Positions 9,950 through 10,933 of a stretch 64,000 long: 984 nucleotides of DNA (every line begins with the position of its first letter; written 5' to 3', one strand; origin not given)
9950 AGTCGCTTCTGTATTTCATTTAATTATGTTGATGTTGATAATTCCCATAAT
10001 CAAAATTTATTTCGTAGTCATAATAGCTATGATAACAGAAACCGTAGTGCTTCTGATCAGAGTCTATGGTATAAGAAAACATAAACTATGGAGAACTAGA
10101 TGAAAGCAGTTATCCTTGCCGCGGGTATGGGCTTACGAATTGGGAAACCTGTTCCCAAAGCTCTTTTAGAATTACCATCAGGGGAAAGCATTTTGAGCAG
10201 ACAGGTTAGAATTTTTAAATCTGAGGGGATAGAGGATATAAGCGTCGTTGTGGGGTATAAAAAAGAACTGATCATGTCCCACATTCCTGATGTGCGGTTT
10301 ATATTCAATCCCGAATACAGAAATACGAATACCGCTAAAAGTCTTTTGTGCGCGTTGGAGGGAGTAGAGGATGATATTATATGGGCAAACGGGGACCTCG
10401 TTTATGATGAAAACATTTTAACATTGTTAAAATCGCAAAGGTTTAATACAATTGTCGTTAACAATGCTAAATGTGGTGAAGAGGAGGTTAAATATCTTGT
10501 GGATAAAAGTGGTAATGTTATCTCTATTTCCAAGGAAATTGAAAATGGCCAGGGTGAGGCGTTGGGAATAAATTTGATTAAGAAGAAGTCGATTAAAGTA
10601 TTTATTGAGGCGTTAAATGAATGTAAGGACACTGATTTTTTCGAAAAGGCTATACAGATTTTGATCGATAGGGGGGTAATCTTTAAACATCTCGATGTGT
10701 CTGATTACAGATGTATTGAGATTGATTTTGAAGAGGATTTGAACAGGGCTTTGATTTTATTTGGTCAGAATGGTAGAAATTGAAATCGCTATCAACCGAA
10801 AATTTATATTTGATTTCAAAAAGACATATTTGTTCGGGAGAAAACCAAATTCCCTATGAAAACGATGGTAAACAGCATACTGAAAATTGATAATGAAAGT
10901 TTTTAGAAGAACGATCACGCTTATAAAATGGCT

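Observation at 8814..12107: Teichoic-acid-like module in a Gram-negative genome: Wzx flippase, LicC-like cytidylyltransferase and TagF-like CDP-alcohol phosphotransferase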

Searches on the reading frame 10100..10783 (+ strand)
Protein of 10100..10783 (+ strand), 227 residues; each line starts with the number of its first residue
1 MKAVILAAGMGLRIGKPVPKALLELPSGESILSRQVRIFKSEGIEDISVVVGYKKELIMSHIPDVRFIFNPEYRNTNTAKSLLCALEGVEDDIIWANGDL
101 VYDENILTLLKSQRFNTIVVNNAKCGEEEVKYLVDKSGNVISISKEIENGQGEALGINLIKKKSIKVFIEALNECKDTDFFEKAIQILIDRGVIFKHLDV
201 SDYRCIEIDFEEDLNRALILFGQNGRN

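Call 3: search_protein_families(library=pfam, proteins=[window:10100-10783:+], max_evalue=0.01)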
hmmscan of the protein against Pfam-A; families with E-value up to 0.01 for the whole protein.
window:10100-10783:+ (227 aa): 3 families
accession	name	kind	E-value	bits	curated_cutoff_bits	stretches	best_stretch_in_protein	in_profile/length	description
PF12804.13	NTP_transf_3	-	9.6e-15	55.5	27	1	3-112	1-109/160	MobA-like NTP transferase domain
PF01128.25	IspD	-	2.4e-05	24.6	27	1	2-55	2-55/221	2-C-methyl-D-erythritol 4-phosphate cytidylyltransferase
PF00483.29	NTP_transferase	-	0.0012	19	21.2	1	2-112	1-123/245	Nucleotidyl transferase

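Call 4: search_protein_families(library=ncbifam, proteins=[window:10100-10783:+], max_evalue=0.01)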
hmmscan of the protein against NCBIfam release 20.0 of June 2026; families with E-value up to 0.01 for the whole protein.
window:10100-10783:+ (227 aa): 28 families (the best 25 are shown)
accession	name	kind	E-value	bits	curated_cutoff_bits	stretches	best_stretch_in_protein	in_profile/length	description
TIGR03992.1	Arch_glmU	subfamily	8.4e-16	57.8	292.1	1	1-175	1-182/393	bifunctional sugar-1-phosphate nucleotidylyltransferase/acetyltransferase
NF041135.1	IPPtranDIPPsyn_Thcocales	equivalog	2.3e-15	56.5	580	1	1-218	1-214/419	bifunctional L-myo-inositol-1-phosphate cytidylyltransferase/CDP-L-myo-inositol myo-inositolphosphotransferase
NF045665.1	NTPtran_DVU1551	equivalog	4.3e-14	52.3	315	1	1-90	1-88/359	DVU_1551 family NTP transferase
NF041313.1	UDPGP_AglF_Halo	equivalog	1e-12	48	400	1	1-121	1-131/234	UTP--glucose-1-phosphate uridylyltransferase AglF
TIGR01173.1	glmU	equivalog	1.1e-11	44.2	366.85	1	1-124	1-128/452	bifunctional UDP-N-acetylglucosamine diphosphorylase/glucosamine-1-phosphate N-acetyltransferase GlmU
NF010937.0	PRK14357.1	equivalog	1e-08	34.5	658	1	1-101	1-100/448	bifunctional UDP-N-acetylglucosamine diphosphorylase/glucosamine-1-phosphate N-acetyltransferase GlmU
NF038362.1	Sden_1164_fam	equivalog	2.6e-08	33.7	300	1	3-158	4-182/266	Sden_1164 family protein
NF010940.0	PRK14360.1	equivalog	2.8e-08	32.8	602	1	4-113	5-119/452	bifunctional UDP-N-acetylglucosamine diphosphorylase/glucosamine-1-phosphate N-acetyltransferase GlmU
NF049965.1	GlMnHpPGnyltfHddC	equivalog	3.8e-08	33.2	300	1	1-198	1-204/221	D-glycero-D-manno-heptose 1-phosphate guanosyltransferase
NF010933.0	PRK14353.1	equivalog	1.9e-07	30.1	505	1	2-145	7-158/453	bifunctional UDP-N-acetylglucosamine diphosphorylase/glucosamine-1-phosphate N-acetyltransferase GlmU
NF041173.1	Sug_nt_acttase_Thmprot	equivalog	3.8e-07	29.4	600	1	1-171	1-178/405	bifunctional sugar-1-phosphate nucleotidylyltransferase/acetyltransferase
NF010936.0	PRK14356.1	equivalog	6.2e-07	28.7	666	1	3-114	8-124/456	bifunctional UDP-N-acetylglucosamine diphosphorylase/glucosamine-1-phosphate N-acetyltransferase GlmU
NF010934.1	PRK14354.1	equivalog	8.7e-07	27.8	450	1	3-99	2-99/447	bifunctional UDP-N-acetylglucosamine diphosphorylase/glucosamine-1-phosphate N-acetyltransferase GlmU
TIGR00453.1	ispD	equivalog_domain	1.1e-06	28.3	181.3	1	3-61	2-61/219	2-C-methyl-D-erythritol 4-phosphate cytidylyltransferase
TIGR03310.1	matur_MocA_YgfJ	equivalog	2e-06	27.9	186.45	1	3-99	2-99/188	molybdenum cofactor cytidylyltransferase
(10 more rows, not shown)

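Call 7: search_solved_structures(query=window:10100-10783:+, max_evalue=0.01, show_alignments=3)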
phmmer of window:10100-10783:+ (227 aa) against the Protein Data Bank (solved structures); distinct sequences matched with E-value up to 0.01: 7.
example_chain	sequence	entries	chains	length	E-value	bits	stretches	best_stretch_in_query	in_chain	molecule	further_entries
6pd1_A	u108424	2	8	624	1.3e-10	44.3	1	2-165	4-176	Nucleotidyl transferase/aminotransferase, class V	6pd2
1jyk_A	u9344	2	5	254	3.2e-09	39.7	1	1-92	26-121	CTP:phosphocholine Cytidylyltransferase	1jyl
2xme_A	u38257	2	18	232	6.2e-06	29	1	1-116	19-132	CTP-INOSITOL-1-PHOSPHATE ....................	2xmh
4mnd_A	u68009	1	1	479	3e-05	26.7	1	1-114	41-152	CTP L-myo-inositol-1-phosphate cytidylyltransferase/CDP-L-myo-inositol myo-inositolphospho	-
2v0h_A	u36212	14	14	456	0.00021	24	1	2-157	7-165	BIFUNCTIONAL PROTEIN GLMU | GLUCOSAMINE-1-PHOSPHATE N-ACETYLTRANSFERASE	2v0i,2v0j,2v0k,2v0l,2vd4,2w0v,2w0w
9dqf_A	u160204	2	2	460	0.0011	21.7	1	3-111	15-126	Bifunctional protein GlmU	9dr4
1tzf_A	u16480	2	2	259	0.0072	19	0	2-62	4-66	Glucose-1-phosphate cytidylyltransferase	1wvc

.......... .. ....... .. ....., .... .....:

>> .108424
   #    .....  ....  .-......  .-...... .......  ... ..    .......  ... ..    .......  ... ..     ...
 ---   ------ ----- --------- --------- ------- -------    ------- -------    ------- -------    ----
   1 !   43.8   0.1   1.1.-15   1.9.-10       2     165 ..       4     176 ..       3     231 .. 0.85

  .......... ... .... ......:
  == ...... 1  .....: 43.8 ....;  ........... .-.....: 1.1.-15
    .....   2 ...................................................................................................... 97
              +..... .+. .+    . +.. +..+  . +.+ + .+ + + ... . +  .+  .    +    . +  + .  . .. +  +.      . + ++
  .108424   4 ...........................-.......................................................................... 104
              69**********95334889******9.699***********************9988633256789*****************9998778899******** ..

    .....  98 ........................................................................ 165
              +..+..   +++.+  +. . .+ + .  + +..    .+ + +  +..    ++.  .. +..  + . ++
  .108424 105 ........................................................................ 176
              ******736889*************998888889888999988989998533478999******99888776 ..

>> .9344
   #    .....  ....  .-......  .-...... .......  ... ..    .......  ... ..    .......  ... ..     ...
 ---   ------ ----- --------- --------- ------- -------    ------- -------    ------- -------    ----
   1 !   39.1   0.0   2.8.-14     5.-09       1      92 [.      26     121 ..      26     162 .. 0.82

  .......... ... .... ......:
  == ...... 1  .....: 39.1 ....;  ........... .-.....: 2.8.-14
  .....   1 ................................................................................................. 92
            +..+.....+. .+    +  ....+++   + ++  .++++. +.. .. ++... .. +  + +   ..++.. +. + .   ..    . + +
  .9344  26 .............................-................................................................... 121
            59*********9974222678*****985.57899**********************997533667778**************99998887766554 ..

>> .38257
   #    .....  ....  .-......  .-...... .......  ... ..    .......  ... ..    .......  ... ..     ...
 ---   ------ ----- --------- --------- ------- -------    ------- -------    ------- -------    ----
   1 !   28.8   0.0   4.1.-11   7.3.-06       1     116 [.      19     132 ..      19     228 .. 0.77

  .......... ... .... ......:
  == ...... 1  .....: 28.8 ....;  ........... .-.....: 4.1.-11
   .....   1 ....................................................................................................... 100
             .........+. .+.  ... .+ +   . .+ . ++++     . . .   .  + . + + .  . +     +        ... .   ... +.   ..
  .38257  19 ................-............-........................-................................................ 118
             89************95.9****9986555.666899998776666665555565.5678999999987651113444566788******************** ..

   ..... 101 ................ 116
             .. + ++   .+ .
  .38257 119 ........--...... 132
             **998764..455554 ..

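Call 10: find_homologous_proteins(query=window:10100-10783:+)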
Query window:10100-10783:+ (227 aa): 823 proteins with E <= 0.001 among 1205 candidates; the best 120 are listed.
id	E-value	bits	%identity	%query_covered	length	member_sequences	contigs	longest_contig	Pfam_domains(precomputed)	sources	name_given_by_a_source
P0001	2.2e-142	490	100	100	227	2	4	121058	PF01128.26,PF12804.14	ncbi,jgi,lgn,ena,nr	ncbi:MAG: phosphocholine cytidylyltransferase family protein [Candidatus Zixiibacteriota bacterium]|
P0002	7.9e-142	488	100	100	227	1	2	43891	PF01128.26,PF12804.14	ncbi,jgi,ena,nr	ncbi:MAG: UDP-N-acetylglucosamine pyrophosphorylase [candidate division Zixibacteria bacterium 4484_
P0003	9.0e-125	432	85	100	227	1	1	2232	PF12804.14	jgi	jgi:choline kinase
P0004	2.0e-119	415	86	97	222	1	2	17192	PF12804.14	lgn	-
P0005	4.2e-106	371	75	97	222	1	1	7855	PF12804.14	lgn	-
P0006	8.9e-91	321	63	98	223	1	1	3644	PF00483.30,PF01128.26,PF12804.14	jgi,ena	-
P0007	2.6e-87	310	61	98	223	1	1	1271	PF01128.26,PF12804.14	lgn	-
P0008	1.9e-86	307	64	97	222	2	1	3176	PF00483.30,PF01128.26,PF12804.14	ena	-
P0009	1.1e-84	301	62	97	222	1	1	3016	PF00483.30,PF12804.14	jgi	-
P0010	2.8e-84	300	63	98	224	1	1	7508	PF00483.30,PF01128.26,PF12804.14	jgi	-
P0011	2.5e-83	297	59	98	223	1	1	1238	PF12804.14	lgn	-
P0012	4.9e-81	289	57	98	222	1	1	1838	PF12804.14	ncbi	-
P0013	9.8e-81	288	57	99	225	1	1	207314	PF01128.26,PF20202.5,PF12804.14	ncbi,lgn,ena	-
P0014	3.2e-80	287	57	97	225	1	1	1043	PF00483.30,PF01128.26,PF12804.14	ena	-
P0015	6.7e-80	286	57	99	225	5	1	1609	PF20202.5,PF12804.14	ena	-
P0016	8.8e-80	285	60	97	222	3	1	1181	PF00483.30,PF12804.14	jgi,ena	-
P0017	1.3e-79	285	57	99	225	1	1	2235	PF01128.26,PF20202.5,PF12804.14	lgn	-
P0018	3.4e-79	283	57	99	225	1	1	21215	PF01128.26,PF20202.5,PF12804.14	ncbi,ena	-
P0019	3.2e-78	280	58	98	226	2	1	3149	PF12804.14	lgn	-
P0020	1.0e-76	275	57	98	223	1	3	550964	PF01128.26,PF12804.14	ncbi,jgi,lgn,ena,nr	ncbi:MAG TPA: phosphocholine cytidylyltransferase family protein [Acidobacteriota bacterium]|nr:phos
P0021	1.2e-75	272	54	99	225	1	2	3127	PF01128.26,PF20202.5,PF12804.14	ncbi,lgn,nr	ncbi:MAG: phosphocholine cytidylyltransferase family protein [candidate division Zixibacteria bacter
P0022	3.0e-75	270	56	97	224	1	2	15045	PF00483.30,PF20202.5,PF12804.14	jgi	-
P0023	4.0e-75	270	55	99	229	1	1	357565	PF01128.26,PF20202.5,PF12804.14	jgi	jgi:choline kinase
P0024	4.0e-75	270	54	98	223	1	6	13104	PF12804.14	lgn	-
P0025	8.4e-75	269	56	97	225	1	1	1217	PF00483.30,PF01128.26,PF12804.14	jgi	jgi:choline kinase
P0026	1.2e-73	265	55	98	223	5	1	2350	PF12804.14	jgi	jgi:L-glutamine-phosphate cytidylyltransferase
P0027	5.0e-73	263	55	98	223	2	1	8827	PF20202.5,PF12804.14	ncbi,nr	ncbi:MAG: phosphocholine cytidylyltransferase family protein [candidate division Zixibacteria bacter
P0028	1.1e-71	259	52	97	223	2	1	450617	PF12804.14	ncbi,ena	-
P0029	1.2e-71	259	53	96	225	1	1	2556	PF20202.5,PF12804.14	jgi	-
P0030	1.4e-71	258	54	98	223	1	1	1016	PF12804.14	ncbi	-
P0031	1.9e-71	258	54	97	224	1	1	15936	PF12804.14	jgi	jgi:choline kinase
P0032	3.0e-71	257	52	98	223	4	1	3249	PF12804.14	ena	-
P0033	4.3e-71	257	51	99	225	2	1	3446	PF01128.26,PF12804.14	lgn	-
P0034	6.6e-71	256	54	97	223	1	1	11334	PF12804.14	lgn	-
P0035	1.6e-70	255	54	98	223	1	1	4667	PF12804.14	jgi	jgi:L-glutamine-phosphate cytidylyltransferase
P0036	1.7e-70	255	51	99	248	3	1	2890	PF12804.14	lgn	-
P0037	1.8e-70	255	54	98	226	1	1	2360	PF20202.5,PF12804.14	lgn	-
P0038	1.9e-70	255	51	99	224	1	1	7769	PF00483.30,PF01128.26,PF20202.5,PF12804.14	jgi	-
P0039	5.2e-70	253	52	98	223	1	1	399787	PF12804.14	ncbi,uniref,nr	ncbi:UDP-N-acetylglucosamine pyrophosphorylase [Orenia metallireducens]|uniref:UDP-N-acetylglucosami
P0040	5.3e-70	253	52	98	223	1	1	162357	PF12804.14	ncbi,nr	ncbi:MAG: phosphocholine cytidylyltransferase family protein [Clostridia bacterium]|nr:phosphocholin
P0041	6.0e-70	253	52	97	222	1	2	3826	PF12804.14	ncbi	-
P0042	8.3e-70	253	52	97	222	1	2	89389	PF12804.14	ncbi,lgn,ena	-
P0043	9.2e-70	252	53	98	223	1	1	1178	PF12804.14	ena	-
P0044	9.6e-70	252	52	98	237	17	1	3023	PF12804.14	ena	-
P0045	1.3e-69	252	53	98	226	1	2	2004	PF12804.14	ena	-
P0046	1.4e-69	252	51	98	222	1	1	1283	PF12804.14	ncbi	-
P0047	1.7e-69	252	50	98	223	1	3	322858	PF12804.14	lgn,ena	-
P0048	2.1e-69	251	52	98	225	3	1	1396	PF12804.14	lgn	-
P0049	1.8e-68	248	51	100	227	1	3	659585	PF12804.14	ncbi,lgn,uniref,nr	ncbi:phosphocholine cytidylyltransferase family protein [Maridesulfovibrio frigidus]|uniref:phosphoc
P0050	2.5e-68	248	52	99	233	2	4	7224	PF12804.14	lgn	-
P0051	4.0e-68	247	51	100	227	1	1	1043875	PF12804.14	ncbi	-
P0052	4.2e-68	247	51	98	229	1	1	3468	PF20202.5,PF12804.14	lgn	-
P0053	5.0e-68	247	52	98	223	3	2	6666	PF20202.5,PF12804.14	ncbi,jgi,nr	ncbi:MAG TPA: phosphocholine cytidylyltransferase family protein [candidate division Zixibacteria ba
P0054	5.9e-68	247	50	97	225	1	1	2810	PF00483.30,PF01128.26,PF12804.14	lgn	-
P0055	1.7e-67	245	52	97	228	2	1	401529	PF12804.14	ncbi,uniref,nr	ncbi:phosphocholine cytidylyltransferase family protein [Maridesulfovibrio ferrireducens]|uniref:pho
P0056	2.9e-67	244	48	99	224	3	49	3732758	PF12804.14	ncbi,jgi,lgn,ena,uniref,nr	ncbi:UDP-N-acetylglucosamine pyrophosphorylase related protein [Oleidesulfovibrio alaskensis G20]|jg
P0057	7.1e-67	243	50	97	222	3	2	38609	PF12804.14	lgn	-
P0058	7.1e-67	243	50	98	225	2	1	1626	PF12804.14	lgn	-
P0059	1.2e-66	242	51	97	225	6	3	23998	PF00483.30,PF01128.26,PF12804.14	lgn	-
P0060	1.4e-66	242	52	98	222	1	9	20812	PF12804.14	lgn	-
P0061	3.4e-66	241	51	97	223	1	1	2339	PF12804.14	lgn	-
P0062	3.6e-66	241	50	99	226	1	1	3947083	PF12804.14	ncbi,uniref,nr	ncbi:phosphocholine cytidylyltransferase family protein [Desulfovibrio mangrovi]|uniref:phosphocholi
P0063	4.2e-66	240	51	99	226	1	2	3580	PF12804.14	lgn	-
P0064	5.3e-66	240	52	97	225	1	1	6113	PF12804.14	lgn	-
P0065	8.7e-66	239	51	97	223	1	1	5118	PF12804.14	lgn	-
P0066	1.1e-65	239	48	98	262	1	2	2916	PF12804.14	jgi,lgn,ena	-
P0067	1.3e-65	239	49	98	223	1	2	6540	PF12804.14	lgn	-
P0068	1.3e-65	239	51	97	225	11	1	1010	PF01128.26,PF12804.14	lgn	-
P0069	1.9e-65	238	51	97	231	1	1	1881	PF12804.14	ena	-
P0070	2.6e-65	238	52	97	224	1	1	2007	PF12804.14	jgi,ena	-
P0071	3.1e-65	238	51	95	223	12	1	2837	PF00483.30,PF01128.26,PF12804.14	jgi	-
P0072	7.0e-65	236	47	100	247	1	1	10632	PF12804.14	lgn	-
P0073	7.4e-65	236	50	97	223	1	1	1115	PF01128.26,PF20202.5,PF12804.14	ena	-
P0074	8.4e-65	236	51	97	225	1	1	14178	PF12804.14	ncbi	-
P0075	1.4e-64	235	49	98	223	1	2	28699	PF12804.14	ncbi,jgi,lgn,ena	-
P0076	1.6e-64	235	50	99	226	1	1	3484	PF12804.14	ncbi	ncbi:MAG: NTP transferase domain-containing protein [Halodesulfovibrio sp.]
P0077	1.9e-64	235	50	96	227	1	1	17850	PF12804.14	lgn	-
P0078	5.3e-64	234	52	94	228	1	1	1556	PF12804.14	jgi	jgi:choline kinase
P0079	7.0e-64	233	47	97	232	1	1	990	PF01128.26,PF20202.5,PF12804.14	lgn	-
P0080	8.2e-64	233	50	97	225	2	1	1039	PF00483.30,PF01128.26,PF20202.5,PF12804.14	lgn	-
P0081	1.3e-63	232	48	97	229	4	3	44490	PF12804.14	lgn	-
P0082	1.7e-63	232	49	98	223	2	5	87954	PF01128.26,PF20202.5,PF12804.14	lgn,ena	-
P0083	2.7e-63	231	51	98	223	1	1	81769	PF00483.30,PF01128.26,PF12804.14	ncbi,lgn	-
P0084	3.2e-63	231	49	97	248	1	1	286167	PF12804.14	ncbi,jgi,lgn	-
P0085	3.5e-63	231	50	97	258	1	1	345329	PF01128.26,PF12804.14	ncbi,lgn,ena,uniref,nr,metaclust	ncbi:4-diphosphocytidyl-2C-methyl-D-erythritol synthase [Desulfonatronospira thiodismutans ASO3-1]|u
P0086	3.6e-63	231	48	97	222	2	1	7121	PF00483.30,PF12804.14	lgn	-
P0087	8.3e-63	230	51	95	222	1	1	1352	PF00483.30,PF01128.26,PF12804.14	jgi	-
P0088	1.3e-62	229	47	95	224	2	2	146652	PF00483.30,PF12804.14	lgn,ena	-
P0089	1.5e-62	229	48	96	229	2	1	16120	PF12804.14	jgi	-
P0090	1.6e-62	229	50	95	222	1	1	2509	PF00483.30,PF01128.26,PF20202.5,PF12804.14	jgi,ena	-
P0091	2.4e-62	228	48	95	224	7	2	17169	PF20202.5,PF12804.14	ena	-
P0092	3.0e-62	228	48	97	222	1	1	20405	PF12804.14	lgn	-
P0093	3.4e-62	228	48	98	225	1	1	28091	PF01128.26,PF20202.5,PF12804.14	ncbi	ncbi:NTP transferase domain-containing protein [Thermodesulfobacteriota bacterium]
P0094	5.4e-62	227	50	97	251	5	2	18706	PF01128.26,PF20202.5,PF12804.14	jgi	jgi:choline kinase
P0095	6.3e-62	227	53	95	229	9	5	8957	PF00483.30,PF01128.26,PF12804.14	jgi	jgi:choline kinase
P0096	1.0e-61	226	50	94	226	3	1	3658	PF00483.30,PF20202.5,PF12804.14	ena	-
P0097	1.2e-61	226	49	97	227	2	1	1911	PF12804.14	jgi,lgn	-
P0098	4.3e-61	224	51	95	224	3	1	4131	PF00483.30,PF01128.26,PF12804.14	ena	-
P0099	5.9e-61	224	48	91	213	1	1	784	PF01128.26,PF12804.14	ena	-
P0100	1.0e-60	223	48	99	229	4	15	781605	PF12804.14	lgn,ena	-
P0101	1.6e-60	222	48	97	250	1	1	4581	PF20202.5,PF12804.14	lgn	-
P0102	1.8e-60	222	53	88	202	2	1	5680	PF20202.5,PF12804.14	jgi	-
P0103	7.5e-60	220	47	97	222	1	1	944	PF12804.14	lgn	-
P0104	1.6e-59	219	52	95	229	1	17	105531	PF00483.30,PF01128.26,PF12804.14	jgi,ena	jgi:L-glutamine-phosphate cytidylyltransferase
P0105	2.1e-59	219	47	95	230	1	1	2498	PF12804.14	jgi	-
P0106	2.5e-59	218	46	97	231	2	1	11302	PF20202.5,PF12804.14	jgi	-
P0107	5.5e-59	217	50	95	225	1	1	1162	PF12804.14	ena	-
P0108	6.3e-59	217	49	96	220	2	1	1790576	PF12804.14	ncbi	ncbi:phosphocholine cytidylyltransferase family protein [Desulfurobacterium crinifex]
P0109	6.7e-59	217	49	94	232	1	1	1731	PF12804.14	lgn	-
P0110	6.7e-59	217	51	95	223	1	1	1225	PF01128.26,PF12804.14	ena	-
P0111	8.2e-59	217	48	96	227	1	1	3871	PF12804.14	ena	-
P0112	9.1e-59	216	47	95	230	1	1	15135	PF12804.14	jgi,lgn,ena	-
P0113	1.1e-58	216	47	96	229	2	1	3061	PF00483.30,PF12804.14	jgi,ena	-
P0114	1.1e-58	216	47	98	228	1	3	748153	PF12804.14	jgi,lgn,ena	-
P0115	2.7e-58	215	50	94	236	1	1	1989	PF00483.30,PF12804.14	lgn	-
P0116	2.9e-58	215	48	95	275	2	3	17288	PF12804.14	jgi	jgi:choline kinase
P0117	4.2e-58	214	49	94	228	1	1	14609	PF12804.14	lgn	-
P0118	4.5e-58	214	49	96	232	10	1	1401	PF20202.5,PF12804.14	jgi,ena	-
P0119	4.9e-58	214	51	94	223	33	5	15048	PF01128.26,PF20202.5,PF12804.14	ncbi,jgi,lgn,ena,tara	tara:strand:+ start:1776 stop:2447 length:672 start_codon:yes stop_codon:yes gene_type:complete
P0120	5.0e-58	214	48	94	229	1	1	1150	PF00483.30,PF12804.14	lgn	-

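Call 11: find_encoding_contigs(protein=P0001, flank=10000, max_places=4)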
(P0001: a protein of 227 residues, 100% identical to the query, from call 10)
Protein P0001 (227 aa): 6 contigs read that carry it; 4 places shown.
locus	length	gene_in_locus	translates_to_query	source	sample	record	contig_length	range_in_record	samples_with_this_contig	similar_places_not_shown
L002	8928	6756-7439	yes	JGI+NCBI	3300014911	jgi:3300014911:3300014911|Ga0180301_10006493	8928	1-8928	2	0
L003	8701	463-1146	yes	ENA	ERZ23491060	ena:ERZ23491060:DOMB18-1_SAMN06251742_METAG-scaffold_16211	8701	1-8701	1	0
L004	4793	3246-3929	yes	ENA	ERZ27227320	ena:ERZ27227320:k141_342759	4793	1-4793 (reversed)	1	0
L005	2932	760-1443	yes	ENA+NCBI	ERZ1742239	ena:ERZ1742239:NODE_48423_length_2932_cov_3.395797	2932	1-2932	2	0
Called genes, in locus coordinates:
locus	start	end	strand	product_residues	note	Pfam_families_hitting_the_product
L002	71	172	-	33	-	-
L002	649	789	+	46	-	-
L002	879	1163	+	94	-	PF01713:Smr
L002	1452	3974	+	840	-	PF13620:CarboxypepD_reg, PF13715:CarbopepD_reg_2, PF07715:Plug, PF00593:TonB_dep_Rec_b-barrel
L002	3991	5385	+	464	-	PF00474:SSF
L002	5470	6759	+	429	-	PF01943:Polysacc_synt, PF13440:Polysacc_synt_3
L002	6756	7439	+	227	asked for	PF01128:IspD (faint), PF12804:NTP_transf_3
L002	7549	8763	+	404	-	PF04464:Glyphos_transf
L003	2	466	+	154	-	?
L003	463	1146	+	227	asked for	PF01128:IspD (faint), PF12804:NTP_transf_3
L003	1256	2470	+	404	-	PF04464:Glyphos_transf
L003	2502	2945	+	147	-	-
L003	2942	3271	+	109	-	-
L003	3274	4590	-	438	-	-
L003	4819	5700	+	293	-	-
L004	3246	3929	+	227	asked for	PF01128:IspD (faint), PF12804:NTP_transf_3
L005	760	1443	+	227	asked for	PF01128:IspD (faint), PF12804:NTP_transf_3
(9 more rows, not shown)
